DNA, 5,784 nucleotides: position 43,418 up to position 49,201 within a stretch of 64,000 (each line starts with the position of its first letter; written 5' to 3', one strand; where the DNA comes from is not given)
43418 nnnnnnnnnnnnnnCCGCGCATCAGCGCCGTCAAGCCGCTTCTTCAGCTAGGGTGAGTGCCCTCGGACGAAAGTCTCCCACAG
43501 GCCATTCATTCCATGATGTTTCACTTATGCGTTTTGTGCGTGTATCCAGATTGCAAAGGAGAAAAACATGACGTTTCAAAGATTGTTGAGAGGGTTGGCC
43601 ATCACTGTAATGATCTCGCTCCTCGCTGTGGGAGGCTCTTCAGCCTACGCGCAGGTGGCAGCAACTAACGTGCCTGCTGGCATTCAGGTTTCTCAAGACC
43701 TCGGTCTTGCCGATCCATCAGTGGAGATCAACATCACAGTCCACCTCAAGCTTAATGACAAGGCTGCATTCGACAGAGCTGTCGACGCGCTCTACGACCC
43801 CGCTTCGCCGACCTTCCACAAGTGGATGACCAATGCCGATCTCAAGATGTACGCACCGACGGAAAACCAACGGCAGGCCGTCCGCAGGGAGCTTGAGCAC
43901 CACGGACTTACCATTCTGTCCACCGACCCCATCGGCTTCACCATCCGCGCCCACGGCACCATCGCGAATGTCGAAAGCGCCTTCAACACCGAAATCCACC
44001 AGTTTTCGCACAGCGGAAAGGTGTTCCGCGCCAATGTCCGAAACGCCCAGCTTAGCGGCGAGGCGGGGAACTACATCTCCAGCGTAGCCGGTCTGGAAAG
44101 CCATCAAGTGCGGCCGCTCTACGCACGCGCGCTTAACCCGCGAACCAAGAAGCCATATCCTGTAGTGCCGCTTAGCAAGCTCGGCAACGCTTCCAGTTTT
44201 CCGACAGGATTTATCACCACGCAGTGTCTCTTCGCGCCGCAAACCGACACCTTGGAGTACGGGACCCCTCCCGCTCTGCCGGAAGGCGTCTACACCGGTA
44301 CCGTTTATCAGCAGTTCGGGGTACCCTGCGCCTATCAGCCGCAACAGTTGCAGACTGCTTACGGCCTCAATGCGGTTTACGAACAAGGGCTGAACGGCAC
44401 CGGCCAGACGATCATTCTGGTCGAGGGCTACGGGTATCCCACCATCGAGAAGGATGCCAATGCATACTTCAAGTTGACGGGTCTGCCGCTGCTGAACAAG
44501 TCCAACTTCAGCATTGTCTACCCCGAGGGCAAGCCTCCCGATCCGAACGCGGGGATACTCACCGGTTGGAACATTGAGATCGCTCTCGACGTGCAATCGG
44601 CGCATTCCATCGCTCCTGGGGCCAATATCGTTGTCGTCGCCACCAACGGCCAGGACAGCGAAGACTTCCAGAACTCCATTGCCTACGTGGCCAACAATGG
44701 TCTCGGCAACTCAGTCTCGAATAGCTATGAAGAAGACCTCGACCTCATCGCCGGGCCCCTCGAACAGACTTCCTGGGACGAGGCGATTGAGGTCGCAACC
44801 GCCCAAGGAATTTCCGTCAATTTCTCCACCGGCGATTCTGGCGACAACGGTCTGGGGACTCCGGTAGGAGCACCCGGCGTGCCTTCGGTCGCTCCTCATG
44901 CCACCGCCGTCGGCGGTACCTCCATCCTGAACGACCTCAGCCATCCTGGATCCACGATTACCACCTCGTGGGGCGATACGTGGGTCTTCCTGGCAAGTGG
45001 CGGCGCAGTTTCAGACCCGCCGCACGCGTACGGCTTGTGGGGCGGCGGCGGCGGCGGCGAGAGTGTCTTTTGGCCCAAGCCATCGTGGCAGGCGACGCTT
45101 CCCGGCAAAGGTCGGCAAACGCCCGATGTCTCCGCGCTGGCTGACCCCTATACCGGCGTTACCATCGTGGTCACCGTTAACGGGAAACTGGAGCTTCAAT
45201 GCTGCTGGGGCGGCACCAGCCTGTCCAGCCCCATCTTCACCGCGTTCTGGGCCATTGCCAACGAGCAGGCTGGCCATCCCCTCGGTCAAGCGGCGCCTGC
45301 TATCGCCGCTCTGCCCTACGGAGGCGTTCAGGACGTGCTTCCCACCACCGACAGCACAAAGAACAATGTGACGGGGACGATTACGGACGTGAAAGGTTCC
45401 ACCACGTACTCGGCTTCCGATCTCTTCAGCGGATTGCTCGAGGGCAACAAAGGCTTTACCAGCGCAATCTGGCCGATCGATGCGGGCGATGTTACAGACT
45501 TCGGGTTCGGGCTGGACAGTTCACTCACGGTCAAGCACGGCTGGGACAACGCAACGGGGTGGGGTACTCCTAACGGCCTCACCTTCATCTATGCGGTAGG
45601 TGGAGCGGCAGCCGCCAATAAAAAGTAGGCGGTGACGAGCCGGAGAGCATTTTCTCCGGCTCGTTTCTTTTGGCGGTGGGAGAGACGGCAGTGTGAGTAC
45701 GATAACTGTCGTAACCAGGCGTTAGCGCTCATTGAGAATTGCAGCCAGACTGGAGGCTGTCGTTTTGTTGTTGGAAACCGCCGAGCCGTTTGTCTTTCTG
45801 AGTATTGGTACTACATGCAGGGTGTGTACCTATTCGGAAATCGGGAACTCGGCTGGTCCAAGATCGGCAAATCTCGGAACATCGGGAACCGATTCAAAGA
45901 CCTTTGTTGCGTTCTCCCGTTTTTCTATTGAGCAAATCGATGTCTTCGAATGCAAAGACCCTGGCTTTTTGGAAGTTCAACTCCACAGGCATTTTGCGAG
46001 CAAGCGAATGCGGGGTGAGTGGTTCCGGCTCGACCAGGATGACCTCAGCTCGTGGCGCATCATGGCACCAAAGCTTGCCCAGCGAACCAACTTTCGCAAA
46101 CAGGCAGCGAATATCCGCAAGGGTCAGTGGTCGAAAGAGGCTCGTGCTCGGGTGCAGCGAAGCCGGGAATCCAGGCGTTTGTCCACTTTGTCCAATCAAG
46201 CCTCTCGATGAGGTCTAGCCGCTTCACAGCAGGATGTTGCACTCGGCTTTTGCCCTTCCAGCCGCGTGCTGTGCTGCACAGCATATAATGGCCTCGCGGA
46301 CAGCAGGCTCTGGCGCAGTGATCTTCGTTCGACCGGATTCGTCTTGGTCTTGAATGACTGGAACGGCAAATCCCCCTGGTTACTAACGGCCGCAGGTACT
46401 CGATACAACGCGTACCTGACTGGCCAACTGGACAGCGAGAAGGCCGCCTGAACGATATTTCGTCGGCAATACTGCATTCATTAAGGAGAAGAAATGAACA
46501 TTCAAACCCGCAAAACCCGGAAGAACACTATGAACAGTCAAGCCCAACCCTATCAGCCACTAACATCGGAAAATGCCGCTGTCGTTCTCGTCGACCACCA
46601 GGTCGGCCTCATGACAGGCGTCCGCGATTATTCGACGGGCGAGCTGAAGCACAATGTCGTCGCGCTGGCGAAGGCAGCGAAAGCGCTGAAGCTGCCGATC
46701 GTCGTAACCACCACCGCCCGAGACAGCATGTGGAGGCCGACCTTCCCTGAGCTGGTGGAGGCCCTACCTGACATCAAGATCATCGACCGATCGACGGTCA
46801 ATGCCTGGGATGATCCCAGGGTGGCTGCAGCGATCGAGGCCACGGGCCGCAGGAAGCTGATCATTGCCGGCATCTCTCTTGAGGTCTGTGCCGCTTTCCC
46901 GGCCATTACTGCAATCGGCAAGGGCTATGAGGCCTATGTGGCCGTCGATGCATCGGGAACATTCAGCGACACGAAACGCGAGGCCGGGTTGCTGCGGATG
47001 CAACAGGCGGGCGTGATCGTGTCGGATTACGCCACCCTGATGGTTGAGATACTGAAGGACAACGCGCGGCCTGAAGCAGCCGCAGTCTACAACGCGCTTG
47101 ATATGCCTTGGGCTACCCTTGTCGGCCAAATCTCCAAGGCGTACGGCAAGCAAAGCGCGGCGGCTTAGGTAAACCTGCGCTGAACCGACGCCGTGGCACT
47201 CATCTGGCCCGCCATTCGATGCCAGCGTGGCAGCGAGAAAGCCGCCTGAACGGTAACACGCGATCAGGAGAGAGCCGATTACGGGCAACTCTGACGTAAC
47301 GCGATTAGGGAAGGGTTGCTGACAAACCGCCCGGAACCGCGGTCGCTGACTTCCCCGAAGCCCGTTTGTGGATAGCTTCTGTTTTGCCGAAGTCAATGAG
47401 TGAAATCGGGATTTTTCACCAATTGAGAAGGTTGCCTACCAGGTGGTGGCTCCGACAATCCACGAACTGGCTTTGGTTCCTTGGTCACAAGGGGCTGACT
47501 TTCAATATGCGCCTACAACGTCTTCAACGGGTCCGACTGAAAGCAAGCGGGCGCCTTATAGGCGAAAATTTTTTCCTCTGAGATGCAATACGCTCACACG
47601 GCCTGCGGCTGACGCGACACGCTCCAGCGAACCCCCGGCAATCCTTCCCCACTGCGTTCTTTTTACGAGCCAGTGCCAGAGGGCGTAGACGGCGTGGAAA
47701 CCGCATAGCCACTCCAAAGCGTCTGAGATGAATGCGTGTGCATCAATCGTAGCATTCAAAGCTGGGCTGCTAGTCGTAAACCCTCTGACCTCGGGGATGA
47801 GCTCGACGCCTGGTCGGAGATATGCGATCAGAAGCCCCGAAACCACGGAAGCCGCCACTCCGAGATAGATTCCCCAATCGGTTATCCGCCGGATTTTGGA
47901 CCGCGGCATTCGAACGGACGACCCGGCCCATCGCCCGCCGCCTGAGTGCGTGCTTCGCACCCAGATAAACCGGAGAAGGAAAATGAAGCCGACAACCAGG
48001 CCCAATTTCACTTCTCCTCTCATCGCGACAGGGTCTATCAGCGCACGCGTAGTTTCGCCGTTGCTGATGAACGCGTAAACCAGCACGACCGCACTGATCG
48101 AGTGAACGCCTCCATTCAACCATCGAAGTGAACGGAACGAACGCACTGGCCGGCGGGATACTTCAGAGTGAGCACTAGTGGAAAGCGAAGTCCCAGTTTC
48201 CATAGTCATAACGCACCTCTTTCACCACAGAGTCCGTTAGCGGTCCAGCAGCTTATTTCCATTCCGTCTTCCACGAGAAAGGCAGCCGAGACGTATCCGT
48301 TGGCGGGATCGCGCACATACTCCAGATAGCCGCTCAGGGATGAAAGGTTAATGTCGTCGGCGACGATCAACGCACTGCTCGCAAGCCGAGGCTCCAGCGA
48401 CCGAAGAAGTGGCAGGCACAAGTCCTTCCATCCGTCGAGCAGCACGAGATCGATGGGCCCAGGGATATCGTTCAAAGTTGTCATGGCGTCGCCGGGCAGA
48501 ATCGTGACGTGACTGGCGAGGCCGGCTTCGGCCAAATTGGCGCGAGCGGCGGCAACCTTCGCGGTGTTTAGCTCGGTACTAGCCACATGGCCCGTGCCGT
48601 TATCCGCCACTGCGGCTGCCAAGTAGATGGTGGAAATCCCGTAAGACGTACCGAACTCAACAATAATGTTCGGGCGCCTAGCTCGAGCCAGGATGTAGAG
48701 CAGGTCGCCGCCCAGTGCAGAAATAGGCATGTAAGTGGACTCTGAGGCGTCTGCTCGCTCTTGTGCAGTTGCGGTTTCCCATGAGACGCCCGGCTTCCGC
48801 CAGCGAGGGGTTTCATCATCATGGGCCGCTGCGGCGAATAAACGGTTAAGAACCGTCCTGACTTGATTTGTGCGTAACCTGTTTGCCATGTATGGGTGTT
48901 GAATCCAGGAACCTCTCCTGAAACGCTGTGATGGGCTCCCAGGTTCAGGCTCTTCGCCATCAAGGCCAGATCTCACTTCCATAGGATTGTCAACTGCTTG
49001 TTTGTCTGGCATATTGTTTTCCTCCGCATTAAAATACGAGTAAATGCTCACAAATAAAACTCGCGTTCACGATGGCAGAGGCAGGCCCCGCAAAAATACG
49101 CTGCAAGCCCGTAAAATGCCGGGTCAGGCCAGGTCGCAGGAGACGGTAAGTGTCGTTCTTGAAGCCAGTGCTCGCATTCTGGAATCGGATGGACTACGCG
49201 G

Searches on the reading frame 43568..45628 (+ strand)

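Call 94: search_protein_families(library=pfam, proteins=[window:43568-45628:+], max_evalue=0.001)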
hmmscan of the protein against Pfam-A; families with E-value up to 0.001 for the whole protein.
window:43568-45628:+ (686 aa): 1 family
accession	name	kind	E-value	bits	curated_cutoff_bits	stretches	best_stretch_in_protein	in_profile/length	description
PF09286.16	Pro-kuma_activ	-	3.4e-24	86.2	23.5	1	42-177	3-141/143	Pro-kumamolisin, activation domain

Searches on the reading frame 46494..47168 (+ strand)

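Call 94: search_protein_families(library=pfam, proteins=[window:46494-47168:+], max_evalue=0.001)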
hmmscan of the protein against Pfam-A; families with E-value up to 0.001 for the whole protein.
window:46494-47168:+ (224 aa): 1 family
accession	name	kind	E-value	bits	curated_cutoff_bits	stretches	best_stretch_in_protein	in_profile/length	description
PF00857.26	Isochorismatase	-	5.8e-23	82.3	27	1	29-178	2-172/175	Isochorismatase domain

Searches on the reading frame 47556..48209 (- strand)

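Call 94: search_protein_families(library=pfam, proteins=[window:47556-48209:-], max_evalue=0.001)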
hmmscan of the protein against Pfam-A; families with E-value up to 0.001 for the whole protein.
window:47556-48209:- (217 aa): 1 family
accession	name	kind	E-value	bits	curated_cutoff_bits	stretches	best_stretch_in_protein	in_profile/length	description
PF01292.26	Ni_hydr_CYTB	-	1.7e-09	38.1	30.1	1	35-192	9-178/179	Prokaryotic cytochrome b561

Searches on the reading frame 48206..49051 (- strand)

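Call 94: search_protein_families(library=pfam, proteins=[window:48206-49051:-], max_evalue=0.001)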
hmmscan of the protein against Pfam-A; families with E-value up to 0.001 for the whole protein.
window:48206-49051:- (281 aa): 3 families
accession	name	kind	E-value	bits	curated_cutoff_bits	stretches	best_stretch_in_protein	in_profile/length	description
PF13578.12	Methyltransf_24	-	1.9e-16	61.3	26.3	1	131-234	1-105/105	Methyltransferase domain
PF01596.23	Methyltransf_3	-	0.00023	21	22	1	105-196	23-112/204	O-methyltransferase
PF13649.12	Methyltransf_25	-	0.00042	21.4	27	1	130-205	1-70/97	Methyltransferase domain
